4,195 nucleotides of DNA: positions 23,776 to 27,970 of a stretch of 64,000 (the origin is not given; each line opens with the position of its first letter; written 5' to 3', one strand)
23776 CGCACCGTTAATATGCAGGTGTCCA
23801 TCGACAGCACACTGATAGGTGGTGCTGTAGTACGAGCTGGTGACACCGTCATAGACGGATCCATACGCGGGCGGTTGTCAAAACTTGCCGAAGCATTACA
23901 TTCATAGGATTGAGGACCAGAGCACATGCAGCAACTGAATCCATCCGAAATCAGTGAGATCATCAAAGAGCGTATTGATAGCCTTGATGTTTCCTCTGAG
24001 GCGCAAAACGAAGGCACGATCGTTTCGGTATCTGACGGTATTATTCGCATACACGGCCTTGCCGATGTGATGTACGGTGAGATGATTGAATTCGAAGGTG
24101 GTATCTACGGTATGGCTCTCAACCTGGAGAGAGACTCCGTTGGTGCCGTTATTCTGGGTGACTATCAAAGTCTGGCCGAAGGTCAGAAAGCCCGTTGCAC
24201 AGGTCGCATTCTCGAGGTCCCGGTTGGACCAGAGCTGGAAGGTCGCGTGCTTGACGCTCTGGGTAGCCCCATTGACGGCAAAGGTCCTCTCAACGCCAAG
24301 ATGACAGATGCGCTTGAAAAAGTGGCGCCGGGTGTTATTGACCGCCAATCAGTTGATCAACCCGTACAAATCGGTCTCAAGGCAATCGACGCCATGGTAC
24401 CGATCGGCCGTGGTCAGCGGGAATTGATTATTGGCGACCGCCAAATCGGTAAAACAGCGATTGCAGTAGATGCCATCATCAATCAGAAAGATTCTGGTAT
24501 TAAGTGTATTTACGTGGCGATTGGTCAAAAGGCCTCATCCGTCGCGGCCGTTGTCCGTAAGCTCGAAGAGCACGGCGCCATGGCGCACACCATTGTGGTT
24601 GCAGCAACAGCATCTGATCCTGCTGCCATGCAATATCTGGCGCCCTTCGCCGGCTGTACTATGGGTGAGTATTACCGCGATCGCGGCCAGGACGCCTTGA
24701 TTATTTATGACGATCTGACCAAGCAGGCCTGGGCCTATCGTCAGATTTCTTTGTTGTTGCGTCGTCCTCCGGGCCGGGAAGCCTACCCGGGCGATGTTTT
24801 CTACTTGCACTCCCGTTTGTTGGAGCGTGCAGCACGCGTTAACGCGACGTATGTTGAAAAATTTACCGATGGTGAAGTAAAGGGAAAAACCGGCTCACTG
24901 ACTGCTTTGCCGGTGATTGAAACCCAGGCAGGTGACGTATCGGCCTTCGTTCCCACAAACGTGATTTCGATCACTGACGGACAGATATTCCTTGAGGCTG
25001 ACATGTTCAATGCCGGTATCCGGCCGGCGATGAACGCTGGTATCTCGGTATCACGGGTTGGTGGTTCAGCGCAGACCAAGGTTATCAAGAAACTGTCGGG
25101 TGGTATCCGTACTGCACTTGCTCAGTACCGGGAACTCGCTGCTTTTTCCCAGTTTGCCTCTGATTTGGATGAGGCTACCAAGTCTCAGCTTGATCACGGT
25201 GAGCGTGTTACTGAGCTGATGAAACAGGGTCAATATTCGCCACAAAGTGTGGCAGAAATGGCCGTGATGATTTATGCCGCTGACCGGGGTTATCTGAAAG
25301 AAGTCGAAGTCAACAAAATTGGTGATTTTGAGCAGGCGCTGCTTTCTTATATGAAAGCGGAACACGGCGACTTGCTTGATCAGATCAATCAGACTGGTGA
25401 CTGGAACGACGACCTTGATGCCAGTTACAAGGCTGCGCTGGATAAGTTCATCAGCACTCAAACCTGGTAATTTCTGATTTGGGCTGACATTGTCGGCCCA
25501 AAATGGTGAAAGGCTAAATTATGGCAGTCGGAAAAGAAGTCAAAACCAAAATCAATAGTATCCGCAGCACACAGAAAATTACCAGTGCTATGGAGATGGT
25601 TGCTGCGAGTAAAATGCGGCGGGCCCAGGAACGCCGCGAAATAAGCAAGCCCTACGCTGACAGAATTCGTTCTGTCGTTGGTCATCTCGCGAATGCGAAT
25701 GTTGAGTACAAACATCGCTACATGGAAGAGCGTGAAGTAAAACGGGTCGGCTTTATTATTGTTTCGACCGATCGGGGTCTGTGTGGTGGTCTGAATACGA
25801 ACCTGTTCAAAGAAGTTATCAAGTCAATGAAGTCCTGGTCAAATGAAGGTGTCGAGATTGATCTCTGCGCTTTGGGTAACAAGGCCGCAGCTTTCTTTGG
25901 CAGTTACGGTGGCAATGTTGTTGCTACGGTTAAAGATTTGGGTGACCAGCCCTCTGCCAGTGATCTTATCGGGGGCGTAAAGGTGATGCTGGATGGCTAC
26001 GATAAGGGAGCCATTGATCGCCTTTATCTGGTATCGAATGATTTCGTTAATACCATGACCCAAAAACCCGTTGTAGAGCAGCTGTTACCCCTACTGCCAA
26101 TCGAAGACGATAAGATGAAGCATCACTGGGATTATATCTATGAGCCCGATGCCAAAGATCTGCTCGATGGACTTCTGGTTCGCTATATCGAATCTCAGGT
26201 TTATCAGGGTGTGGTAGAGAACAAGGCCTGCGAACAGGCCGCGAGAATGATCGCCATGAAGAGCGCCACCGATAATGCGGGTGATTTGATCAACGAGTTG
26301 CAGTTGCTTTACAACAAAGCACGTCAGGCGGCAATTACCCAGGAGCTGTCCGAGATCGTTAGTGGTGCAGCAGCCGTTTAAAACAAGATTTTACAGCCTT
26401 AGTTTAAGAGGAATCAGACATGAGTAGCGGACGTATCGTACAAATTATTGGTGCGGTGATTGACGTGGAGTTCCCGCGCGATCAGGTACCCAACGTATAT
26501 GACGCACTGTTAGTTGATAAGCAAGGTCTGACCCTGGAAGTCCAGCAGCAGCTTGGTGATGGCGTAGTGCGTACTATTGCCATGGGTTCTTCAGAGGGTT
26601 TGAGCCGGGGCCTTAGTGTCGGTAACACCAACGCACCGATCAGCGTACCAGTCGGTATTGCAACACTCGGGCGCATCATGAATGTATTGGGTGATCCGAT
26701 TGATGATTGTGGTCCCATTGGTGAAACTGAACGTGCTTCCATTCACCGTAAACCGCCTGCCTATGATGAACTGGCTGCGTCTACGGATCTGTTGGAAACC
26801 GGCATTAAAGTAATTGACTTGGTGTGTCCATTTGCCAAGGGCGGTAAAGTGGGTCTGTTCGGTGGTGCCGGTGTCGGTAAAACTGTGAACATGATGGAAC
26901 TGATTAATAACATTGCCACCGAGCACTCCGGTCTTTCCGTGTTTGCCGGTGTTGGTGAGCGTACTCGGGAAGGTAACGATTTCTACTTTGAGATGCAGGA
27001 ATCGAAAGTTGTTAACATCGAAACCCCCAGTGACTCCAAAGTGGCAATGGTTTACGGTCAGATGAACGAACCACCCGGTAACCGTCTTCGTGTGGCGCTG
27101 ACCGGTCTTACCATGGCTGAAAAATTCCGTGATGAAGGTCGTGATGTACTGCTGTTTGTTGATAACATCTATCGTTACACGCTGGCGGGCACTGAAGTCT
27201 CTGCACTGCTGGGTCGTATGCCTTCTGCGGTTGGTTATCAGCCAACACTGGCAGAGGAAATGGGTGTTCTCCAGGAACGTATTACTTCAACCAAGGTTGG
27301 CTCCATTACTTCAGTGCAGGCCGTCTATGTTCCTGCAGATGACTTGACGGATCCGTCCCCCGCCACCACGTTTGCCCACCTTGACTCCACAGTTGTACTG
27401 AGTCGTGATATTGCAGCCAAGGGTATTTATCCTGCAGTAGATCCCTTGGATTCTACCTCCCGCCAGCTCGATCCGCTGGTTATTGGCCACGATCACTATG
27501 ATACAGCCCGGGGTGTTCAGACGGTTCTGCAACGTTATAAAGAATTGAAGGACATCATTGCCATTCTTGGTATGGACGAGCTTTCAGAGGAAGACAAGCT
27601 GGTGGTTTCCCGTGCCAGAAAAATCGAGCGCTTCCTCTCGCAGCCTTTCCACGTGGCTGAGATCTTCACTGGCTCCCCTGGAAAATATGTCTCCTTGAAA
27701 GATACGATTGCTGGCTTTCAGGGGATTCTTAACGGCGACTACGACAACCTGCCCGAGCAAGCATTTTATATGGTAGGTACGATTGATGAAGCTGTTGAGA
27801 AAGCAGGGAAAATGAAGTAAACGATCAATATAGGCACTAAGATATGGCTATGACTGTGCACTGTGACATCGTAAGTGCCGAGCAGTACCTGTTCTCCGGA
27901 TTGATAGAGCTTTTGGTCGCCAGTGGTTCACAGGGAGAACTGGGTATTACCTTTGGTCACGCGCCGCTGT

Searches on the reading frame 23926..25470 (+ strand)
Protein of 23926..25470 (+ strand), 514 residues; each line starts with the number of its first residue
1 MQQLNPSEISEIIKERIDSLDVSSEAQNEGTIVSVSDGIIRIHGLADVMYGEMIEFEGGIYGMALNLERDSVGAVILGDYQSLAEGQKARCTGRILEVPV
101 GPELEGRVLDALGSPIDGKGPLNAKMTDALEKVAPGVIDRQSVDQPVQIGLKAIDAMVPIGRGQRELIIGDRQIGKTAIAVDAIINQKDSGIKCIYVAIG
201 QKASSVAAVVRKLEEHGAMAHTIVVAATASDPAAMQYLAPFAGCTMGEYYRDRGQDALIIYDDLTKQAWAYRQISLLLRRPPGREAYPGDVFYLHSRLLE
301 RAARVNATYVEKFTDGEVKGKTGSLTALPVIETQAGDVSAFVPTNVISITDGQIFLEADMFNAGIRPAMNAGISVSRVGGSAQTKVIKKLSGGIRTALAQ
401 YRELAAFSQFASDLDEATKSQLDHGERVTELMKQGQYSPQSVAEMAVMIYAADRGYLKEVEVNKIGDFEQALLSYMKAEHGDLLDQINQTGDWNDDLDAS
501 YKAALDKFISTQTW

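Call 53: search_protein_families(library=ncbifam, max_evalue=1e-10, proteins=[window:23926-25470:+])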
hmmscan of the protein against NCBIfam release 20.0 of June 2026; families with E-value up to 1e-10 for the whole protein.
window:23926-25470:+ (514 aa): 31 families (the best 25 are shown)
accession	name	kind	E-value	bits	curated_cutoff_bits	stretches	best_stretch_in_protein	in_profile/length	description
TIGR00962.1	atpA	equivalog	1.4e-248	825.6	484.45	1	4-513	2-502/503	F0F1 ATP synthase subunit alpha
NF009884.0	PRK13343.1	equivalog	8.6e-208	691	554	1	4-511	5-501/507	F0F1 ATP synthase subunit alpha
TIGR03324.1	alt_F1F0_F1_al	exception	7.2e-171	569.2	750.5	1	13-495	12-483/497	alternate F1F0 ATPase, F1 subunit alpha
NF045863.1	glide_MMOB1660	exception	2.3e-122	409.6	600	1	32-479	3-446/515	MMOB1660 family gliding motility ATPase complex subunit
NF005523.0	PRK07165.1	equivalog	5.2e-96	322.3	414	1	32-508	7-475/509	ATP F0F1 synthase subunit alpha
NF045936.2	MSC_0619_alpha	exception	4.8e-91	305.9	520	1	128-508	106-471/505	MSC_0619 family F1-like ATPase alpha subunit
TIGR02546.1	III_secr_ATP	equivalog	7.1e-56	189.7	604.75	1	27-445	4-414/423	type III secretion system ATPase SctN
TIGR03496.1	FliI_clade1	equivalog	6.6e-55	186.6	619.1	1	30-445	1-407/414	flagellar protein export ATPase FliI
TIGR03498.1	FliI_clade3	equivalog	1.4e-50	172.3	587.45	1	30-446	1-411/418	flagellar protein export ATPase FliI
TIGR03497.1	FliI_clade2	equivalog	1e-48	166.4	629.8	1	30-446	1-406/413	flagellar protein export ATPase FliI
TIGR01026.1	fliI_yscN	subfamily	8.5e-48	163.2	379.5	1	23-439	18-425/440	FliI/YscN family ATPase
NF006575.0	PRK09099.1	subfamily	1.6e-47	162.3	706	1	17-411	15-396/443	type III secretion system ATPase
NF005391.0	PRK06936.1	equivalog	3.4e-46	158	657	1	29-445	24-430/439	type III secretion system ATPase SctN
NF005295.0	PRK06820.1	equivalog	8.1e-46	156.9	690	1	21-423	22-409/440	EscN/YscN/HrcN family type III secretion system ATPase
NF003235.0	PRK04196.1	subfamily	4.4e-45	154.2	349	1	30-427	7-408/462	V-type ATP synthase subunit B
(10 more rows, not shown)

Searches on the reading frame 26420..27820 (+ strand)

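Call 53: search_protein_families(library=ncbifam, max_evalue=1e-10, proteins=[window:26420-27820:+])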
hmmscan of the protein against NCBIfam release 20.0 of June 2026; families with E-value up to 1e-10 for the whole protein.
window:26420-27820:+ (466 aa): 30 families (the best 25 are shown)
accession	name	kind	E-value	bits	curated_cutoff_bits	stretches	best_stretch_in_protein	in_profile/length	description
TIGR01039.1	atpD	equivalog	8.2e-249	826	462.85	1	3-465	2-462/462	F0F1 ATP synthase subunit beta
TIGR03305.1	alt_F1F0_F1_bet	exception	2.2e-171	570.5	752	1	4-458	1-449/449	alternate F1F0 ATPase, F1 subunit beta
NF045858.1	glide_MMOB1670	exception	3.8e-146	488.6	850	1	25-462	255-690/705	MMOB1670 family gliding motility ATPase complex subunit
NF045934.1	MSC_0618_beta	exception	1.5e-123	413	570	1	4-456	1-448/451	MSC_0618 family F1-like ATPase beta subunit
TIGR01026.1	fliI_yscN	subfamily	4.8e-66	223.3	379.5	1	3-412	24-424/440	FliI/YscN family ATPase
TIGR03496.1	FliI_clade1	equivalog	6.2e-65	219.6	619.1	1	4-411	1-399/414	flagellar protein export ATPase FliI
TIGR02546.1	III_secr_ATP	equivalog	3.3e-64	217.2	604.75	1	3-411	6-406/423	type III secretion system ATPase SctN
TIGR03498.1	FliI_clade3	equivalog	8.5e-62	209.2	587.45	1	4-409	1-400/418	flagellar protein export ATPase FliI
TIGR03497.1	FliI_clade2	equivalog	2.5e-61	207.9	629.8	1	4-411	1-397/413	flagellar protein export ATPase FliI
NF006012.0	PRK08149.1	equivalog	5.3e-53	180.5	594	1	53-413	60-416/431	type III secretion system ATPase SctN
NF005295.0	PRK06820.1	equivalog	2.6e-51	175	690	1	5-409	32-421/440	EscN/YscN/HrcN family type III secretion system ATPase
NF005391.0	PRK06936.1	equivalog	1.8e-50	172.1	657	1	4-414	25-425/439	type III secretion system ATPase SctN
NF006575.0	PRK09099.1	subfamily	1.8e-49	168.7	706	1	3-409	27-423/443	type III secretion system ATPase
NF006290.1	PRK08472.1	equivalog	2.9e-48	164.8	644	1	38-410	54-416/433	flagellar protein export ATPase FliI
NF005535.1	PRK07196.1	equivalog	2.9e-46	158.4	715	1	60-411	76-418/434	flagellar protein export ATPase FliI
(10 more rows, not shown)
